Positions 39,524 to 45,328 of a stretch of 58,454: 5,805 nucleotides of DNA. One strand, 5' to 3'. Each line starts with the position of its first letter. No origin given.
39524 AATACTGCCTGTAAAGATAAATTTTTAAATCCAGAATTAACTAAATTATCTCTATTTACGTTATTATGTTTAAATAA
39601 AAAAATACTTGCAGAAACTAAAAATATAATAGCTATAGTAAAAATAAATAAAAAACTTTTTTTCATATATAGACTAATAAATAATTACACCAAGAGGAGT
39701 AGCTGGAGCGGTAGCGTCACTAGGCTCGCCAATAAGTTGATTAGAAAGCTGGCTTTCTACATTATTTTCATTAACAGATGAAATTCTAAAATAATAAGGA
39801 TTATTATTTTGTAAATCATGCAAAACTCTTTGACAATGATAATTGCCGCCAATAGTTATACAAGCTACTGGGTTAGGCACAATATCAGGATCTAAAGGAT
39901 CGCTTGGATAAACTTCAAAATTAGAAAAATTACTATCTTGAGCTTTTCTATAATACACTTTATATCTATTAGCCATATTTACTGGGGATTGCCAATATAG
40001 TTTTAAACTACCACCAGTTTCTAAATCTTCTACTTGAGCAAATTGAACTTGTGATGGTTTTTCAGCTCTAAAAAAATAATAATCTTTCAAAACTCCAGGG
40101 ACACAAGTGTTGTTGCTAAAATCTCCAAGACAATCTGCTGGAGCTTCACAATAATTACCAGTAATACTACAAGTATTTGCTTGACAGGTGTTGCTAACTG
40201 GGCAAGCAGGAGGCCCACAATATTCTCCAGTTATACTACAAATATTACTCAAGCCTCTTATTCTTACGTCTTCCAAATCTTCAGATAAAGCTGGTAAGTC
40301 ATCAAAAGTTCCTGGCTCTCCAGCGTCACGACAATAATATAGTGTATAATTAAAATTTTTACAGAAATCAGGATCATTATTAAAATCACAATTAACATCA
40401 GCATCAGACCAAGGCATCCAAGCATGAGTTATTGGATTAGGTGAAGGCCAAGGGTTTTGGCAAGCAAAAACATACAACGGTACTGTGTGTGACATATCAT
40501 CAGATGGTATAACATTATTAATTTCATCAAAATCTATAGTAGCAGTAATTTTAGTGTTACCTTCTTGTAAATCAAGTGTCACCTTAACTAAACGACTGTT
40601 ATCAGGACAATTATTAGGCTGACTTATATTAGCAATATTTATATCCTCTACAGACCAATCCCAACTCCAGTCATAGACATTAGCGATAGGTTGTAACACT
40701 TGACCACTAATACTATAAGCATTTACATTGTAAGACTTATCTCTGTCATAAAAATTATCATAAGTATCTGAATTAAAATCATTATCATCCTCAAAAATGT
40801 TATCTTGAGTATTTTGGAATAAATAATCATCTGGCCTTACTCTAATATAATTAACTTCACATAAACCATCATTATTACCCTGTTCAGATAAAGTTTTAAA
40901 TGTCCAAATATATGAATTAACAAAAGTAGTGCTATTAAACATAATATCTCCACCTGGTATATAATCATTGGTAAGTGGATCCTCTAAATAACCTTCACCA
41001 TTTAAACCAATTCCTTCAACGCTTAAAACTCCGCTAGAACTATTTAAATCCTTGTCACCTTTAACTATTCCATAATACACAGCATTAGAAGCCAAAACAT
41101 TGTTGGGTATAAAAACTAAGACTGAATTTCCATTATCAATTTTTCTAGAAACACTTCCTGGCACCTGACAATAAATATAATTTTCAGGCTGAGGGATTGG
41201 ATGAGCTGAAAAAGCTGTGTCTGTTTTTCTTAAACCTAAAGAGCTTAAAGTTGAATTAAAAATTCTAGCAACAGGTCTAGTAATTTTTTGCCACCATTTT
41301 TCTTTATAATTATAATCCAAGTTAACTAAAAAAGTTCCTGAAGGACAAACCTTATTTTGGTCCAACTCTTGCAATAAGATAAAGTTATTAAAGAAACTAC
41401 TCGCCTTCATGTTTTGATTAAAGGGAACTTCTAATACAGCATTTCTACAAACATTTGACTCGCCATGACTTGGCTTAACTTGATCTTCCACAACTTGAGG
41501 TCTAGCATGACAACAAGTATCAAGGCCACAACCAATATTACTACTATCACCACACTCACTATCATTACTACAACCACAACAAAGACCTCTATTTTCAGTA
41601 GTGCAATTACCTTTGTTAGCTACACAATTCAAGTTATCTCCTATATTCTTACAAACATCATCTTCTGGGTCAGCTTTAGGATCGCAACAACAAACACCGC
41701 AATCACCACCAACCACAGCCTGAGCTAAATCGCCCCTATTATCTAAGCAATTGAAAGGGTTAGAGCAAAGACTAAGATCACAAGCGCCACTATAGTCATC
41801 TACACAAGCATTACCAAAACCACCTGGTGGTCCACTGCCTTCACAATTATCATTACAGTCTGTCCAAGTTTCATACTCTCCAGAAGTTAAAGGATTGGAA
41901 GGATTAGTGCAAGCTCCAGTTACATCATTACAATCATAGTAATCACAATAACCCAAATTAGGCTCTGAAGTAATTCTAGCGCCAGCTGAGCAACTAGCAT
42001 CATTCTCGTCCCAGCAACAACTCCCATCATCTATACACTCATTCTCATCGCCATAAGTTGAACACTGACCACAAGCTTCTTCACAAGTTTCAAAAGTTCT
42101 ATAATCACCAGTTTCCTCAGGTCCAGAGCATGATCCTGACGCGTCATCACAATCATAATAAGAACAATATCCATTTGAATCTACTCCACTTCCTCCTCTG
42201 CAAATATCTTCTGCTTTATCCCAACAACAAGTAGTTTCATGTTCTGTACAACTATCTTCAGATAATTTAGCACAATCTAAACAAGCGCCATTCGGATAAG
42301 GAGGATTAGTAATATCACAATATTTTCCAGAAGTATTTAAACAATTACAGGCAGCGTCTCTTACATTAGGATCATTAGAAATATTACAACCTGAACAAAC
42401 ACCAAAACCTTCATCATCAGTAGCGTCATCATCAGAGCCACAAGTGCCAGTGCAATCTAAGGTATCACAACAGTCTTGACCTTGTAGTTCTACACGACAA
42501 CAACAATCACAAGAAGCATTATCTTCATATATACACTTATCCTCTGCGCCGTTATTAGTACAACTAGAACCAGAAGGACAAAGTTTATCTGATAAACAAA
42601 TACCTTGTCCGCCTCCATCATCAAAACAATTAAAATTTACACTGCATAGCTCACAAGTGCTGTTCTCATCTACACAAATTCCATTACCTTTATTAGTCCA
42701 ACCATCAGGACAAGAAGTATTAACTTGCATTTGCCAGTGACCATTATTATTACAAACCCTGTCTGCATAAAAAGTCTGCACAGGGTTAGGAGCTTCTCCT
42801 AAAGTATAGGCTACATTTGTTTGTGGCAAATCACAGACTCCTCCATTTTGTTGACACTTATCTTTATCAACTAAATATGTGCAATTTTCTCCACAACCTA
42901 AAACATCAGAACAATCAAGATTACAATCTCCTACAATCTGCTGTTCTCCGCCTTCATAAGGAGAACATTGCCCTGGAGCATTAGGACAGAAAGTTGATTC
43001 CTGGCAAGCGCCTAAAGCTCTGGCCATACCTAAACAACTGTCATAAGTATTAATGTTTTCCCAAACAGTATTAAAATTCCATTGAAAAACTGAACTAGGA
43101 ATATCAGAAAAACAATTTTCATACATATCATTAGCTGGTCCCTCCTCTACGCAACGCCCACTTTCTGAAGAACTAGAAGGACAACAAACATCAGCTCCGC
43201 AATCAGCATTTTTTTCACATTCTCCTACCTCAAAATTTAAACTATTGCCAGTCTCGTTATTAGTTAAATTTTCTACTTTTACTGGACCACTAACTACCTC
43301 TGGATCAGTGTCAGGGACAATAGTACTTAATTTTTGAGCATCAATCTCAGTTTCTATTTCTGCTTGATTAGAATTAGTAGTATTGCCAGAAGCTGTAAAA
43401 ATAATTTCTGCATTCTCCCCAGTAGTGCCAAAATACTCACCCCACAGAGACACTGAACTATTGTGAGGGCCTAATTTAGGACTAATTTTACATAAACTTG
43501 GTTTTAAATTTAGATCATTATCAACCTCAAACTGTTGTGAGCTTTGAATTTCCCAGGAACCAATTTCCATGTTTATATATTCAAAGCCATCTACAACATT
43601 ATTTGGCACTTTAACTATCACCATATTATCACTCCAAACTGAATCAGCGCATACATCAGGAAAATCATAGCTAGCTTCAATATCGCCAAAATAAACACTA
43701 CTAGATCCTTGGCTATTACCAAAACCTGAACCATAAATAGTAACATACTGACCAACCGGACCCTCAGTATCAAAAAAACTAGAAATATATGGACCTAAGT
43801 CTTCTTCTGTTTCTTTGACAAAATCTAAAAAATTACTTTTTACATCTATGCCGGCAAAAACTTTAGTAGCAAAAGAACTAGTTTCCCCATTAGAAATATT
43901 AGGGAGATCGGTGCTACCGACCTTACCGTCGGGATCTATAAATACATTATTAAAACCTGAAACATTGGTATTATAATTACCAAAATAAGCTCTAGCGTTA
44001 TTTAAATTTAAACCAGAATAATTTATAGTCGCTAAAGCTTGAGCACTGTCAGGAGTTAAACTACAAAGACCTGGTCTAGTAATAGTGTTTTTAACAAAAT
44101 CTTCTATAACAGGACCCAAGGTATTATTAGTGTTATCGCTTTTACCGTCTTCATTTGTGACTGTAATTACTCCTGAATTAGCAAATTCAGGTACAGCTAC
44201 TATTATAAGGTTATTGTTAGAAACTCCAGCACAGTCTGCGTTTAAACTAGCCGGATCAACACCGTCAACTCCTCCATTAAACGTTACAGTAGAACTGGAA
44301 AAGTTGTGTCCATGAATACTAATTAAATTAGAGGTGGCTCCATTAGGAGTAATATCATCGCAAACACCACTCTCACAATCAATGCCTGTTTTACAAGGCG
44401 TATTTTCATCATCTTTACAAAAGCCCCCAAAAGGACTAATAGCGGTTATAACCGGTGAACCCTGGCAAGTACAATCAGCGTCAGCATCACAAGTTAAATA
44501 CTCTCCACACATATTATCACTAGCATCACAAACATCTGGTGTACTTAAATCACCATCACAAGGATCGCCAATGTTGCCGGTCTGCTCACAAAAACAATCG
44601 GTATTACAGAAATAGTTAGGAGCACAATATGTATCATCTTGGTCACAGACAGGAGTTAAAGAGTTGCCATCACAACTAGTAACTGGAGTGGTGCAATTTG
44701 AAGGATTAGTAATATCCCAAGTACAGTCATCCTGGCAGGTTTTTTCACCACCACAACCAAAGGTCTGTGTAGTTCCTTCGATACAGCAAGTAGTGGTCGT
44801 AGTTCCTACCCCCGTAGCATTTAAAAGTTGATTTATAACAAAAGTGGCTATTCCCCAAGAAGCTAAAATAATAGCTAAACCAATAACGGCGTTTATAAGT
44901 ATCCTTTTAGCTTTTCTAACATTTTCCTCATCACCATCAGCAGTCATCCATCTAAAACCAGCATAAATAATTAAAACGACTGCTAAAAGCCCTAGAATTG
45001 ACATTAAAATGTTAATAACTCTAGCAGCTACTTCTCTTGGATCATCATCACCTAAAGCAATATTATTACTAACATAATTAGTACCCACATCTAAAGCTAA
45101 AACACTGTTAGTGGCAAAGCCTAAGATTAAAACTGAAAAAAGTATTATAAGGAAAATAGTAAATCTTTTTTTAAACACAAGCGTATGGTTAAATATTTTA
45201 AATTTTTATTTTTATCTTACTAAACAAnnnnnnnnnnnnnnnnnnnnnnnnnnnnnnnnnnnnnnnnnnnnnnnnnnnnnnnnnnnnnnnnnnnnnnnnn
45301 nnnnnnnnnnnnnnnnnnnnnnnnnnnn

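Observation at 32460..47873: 15.4-kb co-directional block of seven genes encoding only exported or membrane-anchored proteins: candidate uncharacterised cell-surface fibre or adhesion apparatus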

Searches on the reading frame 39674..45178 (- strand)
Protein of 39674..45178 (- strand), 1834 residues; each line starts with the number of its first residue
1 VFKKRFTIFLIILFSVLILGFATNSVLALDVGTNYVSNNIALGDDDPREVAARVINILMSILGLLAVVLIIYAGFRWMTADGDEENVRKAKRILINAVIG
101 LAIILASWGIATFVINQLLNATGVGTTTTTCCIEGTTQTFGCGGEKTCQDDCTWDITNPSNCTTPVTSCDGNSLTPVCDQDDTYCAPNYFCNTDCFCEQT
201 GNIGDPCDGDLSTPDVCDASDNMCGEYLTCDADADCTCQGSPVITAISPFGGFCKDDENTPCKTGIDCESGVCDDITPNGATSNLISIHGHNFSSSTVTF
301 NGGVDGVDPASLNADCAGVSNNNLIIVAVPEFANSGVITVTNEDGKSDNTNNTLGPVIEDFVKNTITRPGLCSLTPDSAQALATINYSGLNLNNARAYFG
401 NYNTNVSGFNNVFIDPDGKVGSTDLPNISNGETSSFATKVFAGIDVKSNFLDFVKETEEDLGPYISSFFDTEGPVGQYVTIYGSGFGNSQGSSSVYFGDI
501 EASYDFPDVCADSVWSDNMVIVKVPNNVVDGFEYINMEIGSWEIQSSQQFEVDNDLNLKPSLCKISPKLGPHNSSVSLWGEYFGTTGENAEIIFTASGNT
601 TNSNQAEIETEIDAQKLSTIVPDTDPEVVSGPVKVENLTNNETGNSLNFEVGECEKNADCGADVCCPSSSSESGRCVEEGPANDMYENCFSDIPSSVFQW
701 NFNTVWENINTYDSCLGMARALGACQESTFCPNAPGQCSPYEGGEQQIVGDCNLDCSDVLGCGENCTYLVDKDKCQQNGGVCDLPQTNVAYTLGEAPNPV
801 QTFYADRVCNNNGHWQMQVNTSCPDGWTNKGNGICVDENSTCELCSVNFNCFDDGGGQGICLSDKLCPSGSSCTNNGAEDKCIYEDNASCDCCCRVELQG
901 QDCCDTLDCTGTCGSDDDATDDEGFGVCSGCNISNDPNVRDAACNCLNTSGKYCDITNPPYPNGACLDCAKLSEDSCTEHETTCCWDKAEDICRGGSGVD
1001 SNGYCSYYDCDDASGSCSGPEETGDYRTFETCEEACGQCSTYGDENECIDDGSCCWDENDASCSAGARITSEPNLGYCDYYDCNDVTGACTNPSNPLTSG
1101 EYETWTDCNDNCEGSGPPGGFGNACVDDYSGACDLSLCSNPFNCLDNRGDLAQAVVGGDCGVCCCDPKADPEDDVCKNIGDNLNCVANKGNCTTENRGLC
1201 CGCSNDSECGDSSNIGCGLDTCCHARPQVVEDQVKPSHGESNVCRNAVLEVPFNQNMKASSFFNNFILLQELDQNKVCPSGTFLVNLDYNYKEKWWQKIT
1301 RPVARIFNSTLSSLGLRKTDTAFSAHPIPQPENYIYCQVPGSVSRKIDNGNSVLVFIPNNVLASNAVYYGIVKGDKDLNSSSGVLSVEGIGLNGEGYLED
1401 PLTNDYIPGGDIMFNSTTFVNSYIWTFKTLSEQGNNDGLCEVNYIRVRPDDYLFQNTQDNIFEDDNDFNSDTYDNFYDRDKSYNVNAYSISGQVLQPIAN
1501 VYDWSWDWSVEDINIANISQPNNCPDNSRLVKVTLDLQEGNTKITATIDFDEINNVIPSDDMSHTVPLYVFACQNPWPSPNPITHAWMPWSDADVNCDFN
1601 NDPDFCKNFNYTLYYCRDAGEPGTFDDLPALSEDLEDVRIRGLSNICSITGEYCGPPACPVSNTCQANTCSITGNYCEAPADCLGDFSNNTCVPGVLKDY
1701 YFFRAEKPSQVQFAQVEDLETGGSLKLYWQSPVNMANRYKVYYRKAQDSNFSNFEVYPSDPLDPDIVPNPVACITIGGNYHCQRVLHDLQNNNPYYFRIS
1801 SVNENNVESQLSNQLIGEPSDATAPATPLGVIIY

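Call 5: search_protein_families(library=pfam, proteins=[window:39674-45178:-], max_evalue=0.01)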
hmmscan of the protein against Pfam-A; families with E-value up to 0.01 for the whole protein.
window:39674-45178:- (1834 aa): 5 families
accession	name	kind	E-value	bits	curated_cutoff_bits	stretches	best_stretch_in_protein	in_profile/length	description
PF18895.5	T4SS_pilin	-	3.3e-14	53.1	26.6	1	47-114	5-71/71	Type IV secretion system pilin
PF01833.30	TIG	-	2.7e-09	37.3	20.9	1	463-547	1-79/84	IPT/TIG domain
PF13205.12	Big_5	-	0.00042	21.4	23.6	0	1227-1278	5-54/105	Bacterial Ig-like domain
PF00041.27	fn3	-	0.00064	20.3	25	1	1720-1815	11-81/84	Fibronectin type III domain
PF04956.18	TrbC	-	0.0019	18.8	27.9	1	8-112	10-96/98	TrbC/VIRB2 pilin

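Call 6: search_protein_families(library=ncbifam, proteins=[window:39674-45178:-], max_evalue=0.01)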
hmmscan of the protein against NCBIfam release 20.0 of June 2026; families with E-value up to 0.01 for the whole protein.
window:39674-45178:- (1834 aa): 1 family
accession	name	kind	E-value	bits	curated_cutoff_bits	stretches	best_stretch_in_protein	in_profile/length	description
NF045849.1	ICE_MMCAP2_0565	equivalog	5.5e-09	35.6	40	1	54-117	16-79/80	Mbov_0395 family pilin-like conjugal transfer protein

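Call 29: search_solved_structures(query=window:39674-45178:-, max_evalue=1)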
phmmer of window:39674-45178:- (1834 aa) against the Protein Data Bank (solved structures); distinct sequences matched with E-value up to 1: 2.
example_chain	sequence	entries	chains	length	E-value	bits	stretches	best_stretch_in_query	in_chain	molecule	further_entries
8co1_Q2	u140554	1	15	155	0.21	11.8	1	475-541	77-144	IPT/TIG domain-containing protein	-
1j8k_A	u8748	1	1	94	0.99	9.5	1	1723-1765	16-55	FIBRONECTIN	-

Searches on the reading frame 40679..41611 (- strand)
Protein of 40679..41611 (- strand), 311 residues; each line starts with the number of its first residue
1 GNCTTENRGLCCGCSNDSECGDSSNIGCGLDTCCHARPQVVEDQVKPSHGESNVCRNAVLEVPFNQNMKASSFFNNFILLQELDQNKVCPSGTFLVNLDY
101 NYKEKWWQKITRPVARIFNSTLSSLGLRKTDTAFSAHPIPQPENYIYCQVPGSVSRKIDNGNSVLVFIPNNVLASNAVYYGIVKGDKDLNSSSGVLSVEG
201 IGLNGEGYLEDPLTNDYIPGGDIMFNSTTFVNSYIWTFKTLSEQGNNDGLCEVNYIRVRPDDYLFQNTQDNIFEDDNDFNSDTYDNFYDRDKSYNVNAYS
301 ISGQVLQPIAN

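Call 57: search_protein_families(library=pfam, max_evalue=1, proteins=[window:40679-41611:-])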
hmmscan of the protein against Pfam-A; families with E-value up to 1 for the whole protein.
seq(311 aa): 1 family
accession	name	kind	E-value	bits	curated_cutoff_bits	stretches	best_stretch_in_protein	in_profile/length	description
PF13205.12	Big_5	-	1.3e-05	26.3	23.6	1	38-90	5-55/105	Bacterial Ig-like domain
